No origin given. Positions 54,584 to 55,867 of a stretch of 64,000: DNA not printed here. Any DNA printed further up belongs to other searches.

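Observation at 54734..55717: Middle protein shows a methyltransferase-like motif order but no catalytic signature I can name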

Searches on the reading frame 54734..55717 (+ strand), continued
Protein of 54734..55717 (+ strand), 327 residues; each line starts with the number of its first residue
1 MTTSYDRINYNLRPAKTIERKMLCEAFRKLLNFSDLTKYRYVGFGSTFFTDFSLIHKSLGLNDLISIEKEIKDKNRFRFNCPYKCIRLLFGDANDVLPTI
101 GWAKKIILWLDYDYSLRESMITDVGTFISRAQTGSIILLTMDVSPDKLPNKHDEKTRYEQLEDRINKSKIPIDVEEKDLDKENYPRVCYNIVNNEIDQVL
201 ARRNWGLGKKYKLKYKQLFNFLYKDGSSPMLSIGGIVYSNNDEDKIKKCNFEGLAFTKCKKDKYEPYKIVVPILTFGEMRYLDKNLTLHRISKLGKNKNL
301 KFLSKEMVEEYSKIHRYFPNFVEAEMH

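Call 65: get_annotated_region(hit=H2, flank=6000)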
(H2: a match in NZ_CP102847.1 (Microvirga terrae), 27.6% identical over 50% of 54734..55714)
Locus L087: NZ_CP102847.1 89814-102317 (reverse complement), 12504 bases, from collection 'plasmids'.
description: Microvirga terrae strain R24 plasmid pR24_2, complete sequence
organism: Microvirga terrae (NCBI taxid 2740529)
taxonomy: Bacteria; Pseudomonadota; Alphaproteobacteria; Hyphomicrobiales; Methylobacteriaceae; Microvirga; Microvirga terrae
host: -; source: soil,soil; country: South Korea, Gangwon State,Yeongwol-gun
typing (MOB-suite, as given by PLSDB): non-mobilizable
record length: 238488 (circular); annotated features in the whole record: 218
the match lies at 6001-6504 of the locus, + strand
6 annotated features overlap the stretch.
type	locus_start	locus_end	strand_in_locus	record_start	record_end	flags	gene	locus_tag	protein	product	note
CDS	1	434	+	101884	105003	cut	drmD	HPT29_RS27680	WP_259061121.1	DISARM system SNF2-like helicase DrmD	-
CDS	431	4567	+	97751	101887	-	-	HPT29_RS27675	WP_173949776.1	type IIL restriction-modification enzyme MmeI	-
CDS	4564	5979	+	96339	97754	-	-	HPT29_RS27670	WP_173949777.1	ATP-binding protein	-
CDS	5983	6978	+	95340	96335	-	-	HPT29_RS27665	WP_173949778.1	O-methyltransferase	-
CDS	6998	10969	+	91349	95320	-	drmA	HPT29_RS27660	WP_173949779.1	DISARM system helicase DrmA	-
CDS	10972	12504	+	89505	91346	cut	-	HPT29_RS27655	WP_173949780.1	DUF1998 domain-containing protein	-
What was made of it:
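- One pair is embedded in a DISARM operon (call 65).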

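Call 66: get_annotated_region(hit=H1, flank=7000)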
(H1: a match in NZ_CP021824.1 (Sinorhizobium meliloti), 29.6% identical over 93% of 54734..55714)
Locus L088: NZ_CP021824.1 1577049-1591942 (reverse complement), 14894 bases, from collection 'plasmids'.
description: Sinorhizobium meliloti strain KH46 plasmid psymA, complete sequence
organism: Sinorhizobium meliloti (NCBI taxid 382)
taxonomy: Bacteria; Pseudomonadota; Alphaproteobacteria; Hyphomicrobiales; Rhizobiaceae; Sinorhizobium; Sinorhizobium meliloti
host: -; source: Medicago truncatula,Single Cell; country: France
typing (MOB-suite, as given by PLSDB): conjugative; relaxase MOBQ; mating-pair formation MPF_T
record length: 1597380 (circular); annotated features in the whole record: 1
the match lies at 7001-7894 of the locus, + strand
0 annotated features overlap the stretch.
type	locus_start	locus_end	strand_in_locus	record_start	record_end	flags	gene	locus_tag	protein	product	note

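Call 77: search_protein_families(library=phrogs, proteins=[window:54734-55717:+], max_evalue=0.01)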
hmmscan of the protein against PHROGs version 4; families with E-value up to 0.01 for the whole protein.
window:54734-55717:+ (327 aa): 1 family
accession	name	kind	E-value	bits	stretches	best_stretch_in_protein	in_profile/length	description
phrog_19983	-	unknown function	1.6e-42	147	1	6-322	4-324/328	-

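Call 79: search_protein_families(library=pfam, proteins=[L057:3980-4750:+, L057:4760-5302:+, L060:7629-8954:+, L060:9002-10057:+, L039:8937-10109:+, L039:10571-12966:+, L044:3694-5493:-, L044:5518-6576:-, L007:4043-4492:-, L007:8089-8925:-], max_evalue=0.001)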
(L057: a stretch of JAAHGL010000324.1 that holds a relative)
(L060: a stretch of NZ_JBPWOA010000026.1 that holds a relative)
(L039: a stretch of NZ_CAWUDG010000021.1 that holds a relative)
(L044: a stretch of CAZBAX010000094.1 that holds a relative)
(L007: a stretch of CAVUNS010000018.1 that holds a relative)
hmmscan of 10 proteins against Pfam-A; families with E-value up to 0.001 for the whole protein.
L057:3980-4750:+ (256 aa): 0 families

L057:4760-5302:+ (180 aa): 0 families

L060:7629-8954:+ (441 aa): 4 families
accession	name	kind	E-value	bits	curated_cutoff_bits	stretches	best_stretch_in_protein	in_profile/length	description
PF00534.26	Glycos_transf_1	-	2e-31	109.3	26.4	1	232-390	7-160/172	Glycosyl transferases group 1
PF13692.12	Glyco_trans_1_4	-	1e-30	107.3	27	1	242-387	3-141/142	Glycosyl transferases group 1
PF13439.12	Glyco_transf_4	-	2.4e-10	41.2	28.5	1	31-225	5-168/170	Glycosyltransferase Family 4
PF13524.12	Glyco_trans_1_2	-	1.5e-06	28.7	25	1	263-411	7-137/144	Glycosyl transferase-like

L060:9002-10057:+ (351 aa): 3 families
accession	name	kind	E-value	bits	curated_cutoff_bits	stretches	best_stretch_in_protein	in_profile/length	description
PF00535.33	Glycos_transf_2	-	6.7e-21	75.4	23.3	1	38-215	10-167/168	Glycosyl transferase family 2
PF13641.12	Glyco_tranf_2_3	-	1.6e-11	45.1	27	1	26-272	1-229/230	Glycosyltransferase like family 2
PF10111.15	Glyco_tranf_2_2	-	3.4e-05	23.9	27.3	1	47-128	18-104/276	Glycosyltransferase like family 2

L039:8937-10109:+ (390 aa): 2 families
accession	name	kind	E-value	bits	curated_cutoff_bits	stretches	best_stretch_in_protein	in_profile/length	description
PF07786.18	HGSNAT_cat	-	5.1e-09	36.4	22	1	23-242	1-189/222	Heparan-alpha-glucosaminide N-acetyltransferase, catalytic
PF16401.11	DUF5009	-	1.7e-05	24.8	25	1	23-105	1-95/260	Domain of unknown function (DUF5009)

L039:10571-12966:+ (798 aa): 5 families
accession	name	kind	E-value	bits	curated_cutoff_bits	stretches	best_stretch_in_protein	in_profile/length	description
PF13614.12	AAA_31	-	3.7e-11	43.7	27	1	128-319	3-170/177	AAA domain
PF10609.15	ParA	-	3.3e-08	33.7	27.1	1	129-184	6-61/246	NUBPL iron-transfer P-loop NTPase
PF24389.1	ORC-CDC6-like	-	5.2e-06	25.9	27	1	431-581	3-144/571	ORC-CDC6-like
PF01656.29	CbiA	-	1.3e-05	25.6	25.4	1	130-265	2-70/125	CobQ/CobB/MinD/ParA nucleotide binding domain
PF07015.17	VirC1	-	0.00011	22.1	24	1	128-168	3-43/231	VirC1 protein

L044:3694-5493:- (599 aa): 5 families
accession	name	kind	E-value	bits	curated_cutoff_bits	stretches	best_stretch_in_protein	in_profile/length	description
PF01593.30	Amino_oxidase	-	1.1e-54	186.8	19.8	1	68-574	2-442/443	Flavin containing amine oxidoreductase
PF13450.12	NAD_binding_8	-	3.3e-08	34.1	21.9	1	62-101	1-40/68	NAD(P)-binding Rossmann-like domain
PF01266.30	DAO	-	1.5e-06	28.4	27.9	1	60-108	2-50/353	FAD dependent oxidoreductase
PF00890.30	FAD_binding_2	-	0.00021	21.1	20.4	1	60-96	2-38/414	FAD binding domain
PF07992.20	Pyr_redox_2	-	0.00033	20.6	26.1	0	59-95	144-179/291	Pyridine nucleotide-disulphide oxidoreductase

L044:5518-6576:- (352 aa): 1 family
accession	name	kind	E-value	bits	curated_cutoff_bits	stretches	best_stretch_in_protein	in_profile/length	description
PF07678.20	TED_complement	-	0.00023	20.8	22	0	30-103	113-190/312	A-macroglobulin TED domain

L007:4043-4492:- (149 aa): 1 family
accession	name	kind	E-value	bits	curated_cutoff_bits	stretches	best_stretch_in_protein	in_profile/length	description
PF00145.23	DNA_methylase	-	2.7e-11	43.9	22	1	71-129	4-60/324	C-5 cytosine-specific DNA methylase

L007:8089-8925:- (278 aa): 3 families
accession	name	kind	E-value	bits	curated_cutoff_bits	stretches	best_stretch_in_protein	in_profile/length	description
PF00069.31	Pkinase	-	1.1e-19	71.3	31.7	1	13-213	7-212/263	Protein kinase domain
PF07714.23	PK_Tyr_Ser-Thr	-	1.3e-15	57.9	23.1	1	11-240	5-257/258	Protein tyrosine and serine/threonine kinase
PF01636.29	APH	-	1.5e-07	31.8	23.2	1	28-117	20-109/239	Phosphotransferase enzyme family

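Call 80: search_protein_families(library=pfam, proteins=[L087:4564-5979:+, L087:5983-6978:+, L087:431-4567:+, L086:280-1605:+, L086:1605-2558:+, L086:2587-3711:+], max_evalue=0.001)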
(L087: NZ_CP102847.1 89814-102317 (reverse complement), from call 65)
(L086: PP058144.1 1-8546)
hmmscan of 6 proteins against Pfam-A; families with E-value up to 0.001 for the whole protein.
L087:4564-5979:+ (471 aa): 1 family
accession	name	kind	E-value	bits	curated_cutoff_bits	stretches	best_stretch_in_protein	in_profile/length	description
PF13589.12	HATPase_c_3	-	5.3e-09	36.7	25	1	28-132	3-98/137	Histidine kinase-, DNA gyrase B-, and HSP90-like ATPase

L087:5983-6978:+ (331 aa): 1 family
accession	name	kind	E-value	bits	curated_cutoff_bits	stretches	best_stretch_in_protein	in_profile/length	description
PF20553.4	Methyltransf_35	-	1.2e-80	271.6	27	1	4-330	3-308/309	Putative O-methyltransferase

L087:431-4567:+ (1378 aa): 4 families
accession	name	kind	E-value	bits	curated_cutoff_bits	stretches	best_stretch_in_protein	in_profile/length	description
PF07669.17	Eco57I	-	1e-18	68.5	25.3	1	662-926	2-139/171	Eco57I restriction-modification methylase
PF20473.4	MmeI_Mtase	-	4.5e-10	39.6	27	1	584-684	17-86/259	MmeI, DNA-methyltransferase domain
PF20466.3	MmeI_TRD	-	0.00011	22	27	1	1018-1212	31-204/207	MmeI, target recognition domain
PF20464.3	MmeI_N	-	0.00016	22.5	27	1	135-248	90-180/181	MmeI, N-terminal domain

L086:280-1605:+ (441 aa): 1 family
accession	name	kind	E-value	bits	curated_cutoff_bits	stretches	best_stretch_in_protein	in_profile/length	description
PF13589.12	HATPase_c_3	-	2.6e-10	40.9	25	1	27-142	5-110/137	Histidine kinase-, DNA gyrase B-, and HSP90-like ATPase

L086:1605-2558:+ (317 aa): 1 family
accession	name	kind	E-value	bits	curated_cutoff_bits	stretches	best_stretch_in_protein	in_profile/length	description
PF20553.4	Methyltransf_35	-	8e-86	288.6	27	1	2-315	1-307/309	Putative O-methyltransferase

L086:2587-3711:+ (374 aa): 1 family
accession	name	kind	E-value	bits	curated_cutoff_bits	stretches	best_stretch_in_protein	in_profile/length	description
PF00145.23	DNA_methylase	-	3.9e-59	201.1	22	1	14-353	1-323/324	C-5 cytosine-specific DNA methylase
